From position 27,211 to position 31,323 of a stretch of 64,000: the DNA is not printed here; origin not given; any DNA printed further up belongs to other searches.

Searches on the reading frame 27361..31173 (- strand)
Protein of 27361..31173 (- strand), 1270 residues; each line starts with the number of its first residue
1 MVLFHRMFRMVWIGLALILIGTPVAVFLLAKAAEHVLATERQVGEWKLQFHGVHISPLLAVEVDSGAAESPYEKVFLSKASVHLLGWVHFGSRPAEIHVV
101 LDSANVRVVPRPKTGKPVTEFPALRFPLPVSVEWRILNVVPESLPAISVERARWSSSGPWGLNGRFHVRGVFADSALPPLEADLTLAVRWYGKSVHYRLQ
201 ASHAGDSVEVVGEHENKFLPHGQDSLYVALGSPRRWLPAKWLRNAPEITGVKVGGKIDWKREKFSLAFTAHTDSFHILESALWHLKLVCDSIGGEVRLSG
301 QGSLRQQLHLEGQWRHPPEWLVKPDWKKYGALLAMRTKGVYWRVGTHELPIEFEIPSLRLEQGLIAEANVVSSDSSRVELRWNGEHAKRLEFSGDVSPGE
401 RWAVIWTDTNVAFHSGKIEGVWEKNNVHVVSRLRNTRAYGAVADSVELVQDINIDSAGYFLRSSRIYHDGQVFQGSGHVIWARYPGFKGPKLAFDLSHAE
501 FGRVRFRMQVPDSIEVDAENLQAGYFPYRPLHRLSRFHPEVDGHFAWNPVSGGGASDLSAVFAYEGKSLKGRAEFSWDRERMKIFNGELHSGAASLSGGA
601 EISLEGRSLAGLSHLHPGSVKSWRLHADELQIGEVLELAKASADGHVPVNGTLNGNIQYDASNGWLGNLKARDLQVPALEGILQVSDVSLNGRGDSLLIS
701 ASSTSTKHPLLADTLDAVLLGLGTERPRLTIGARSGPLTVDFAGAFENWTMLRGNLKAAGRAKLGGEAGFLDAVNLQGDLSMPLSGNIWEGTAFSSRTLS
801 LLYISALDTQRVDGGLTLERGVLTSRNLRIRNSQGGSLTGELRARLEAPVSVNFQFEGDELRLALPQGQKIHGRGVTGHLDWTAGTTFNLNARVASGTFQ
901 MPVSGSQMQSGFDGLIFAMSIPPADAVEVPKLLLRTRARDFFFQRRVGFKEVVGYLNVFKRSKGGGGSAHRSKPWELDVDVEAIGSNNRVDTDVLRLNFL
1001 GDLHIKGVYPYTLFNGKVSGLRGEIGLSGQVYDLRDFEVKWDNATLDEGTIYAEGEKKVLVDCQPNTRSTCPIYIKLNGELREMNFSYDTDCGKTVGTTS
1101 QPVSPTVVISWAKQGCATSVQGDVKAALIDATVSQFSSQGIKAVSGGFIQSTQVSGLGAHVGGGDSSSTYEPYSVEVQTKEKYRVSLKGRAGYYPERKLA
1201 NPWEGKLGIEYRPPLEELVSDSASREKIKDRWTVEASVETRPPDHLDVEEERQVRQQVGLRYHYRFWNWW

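Call 11: search_protein_families(library=pfam, proteins=[window:27361-31173:-], max_evalue=0.001)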
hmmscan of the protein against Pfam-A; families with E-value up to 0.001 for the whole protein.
window:27361-31173:- (1270 aa): 1 family
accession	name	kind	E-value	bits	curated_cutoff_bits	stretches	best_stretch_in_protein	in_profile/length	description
PF04357.19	TamB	-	1.9e-11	44.3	22.4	1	828-1266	3-381/381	TamB, inner membrane protein subunit of TAM complex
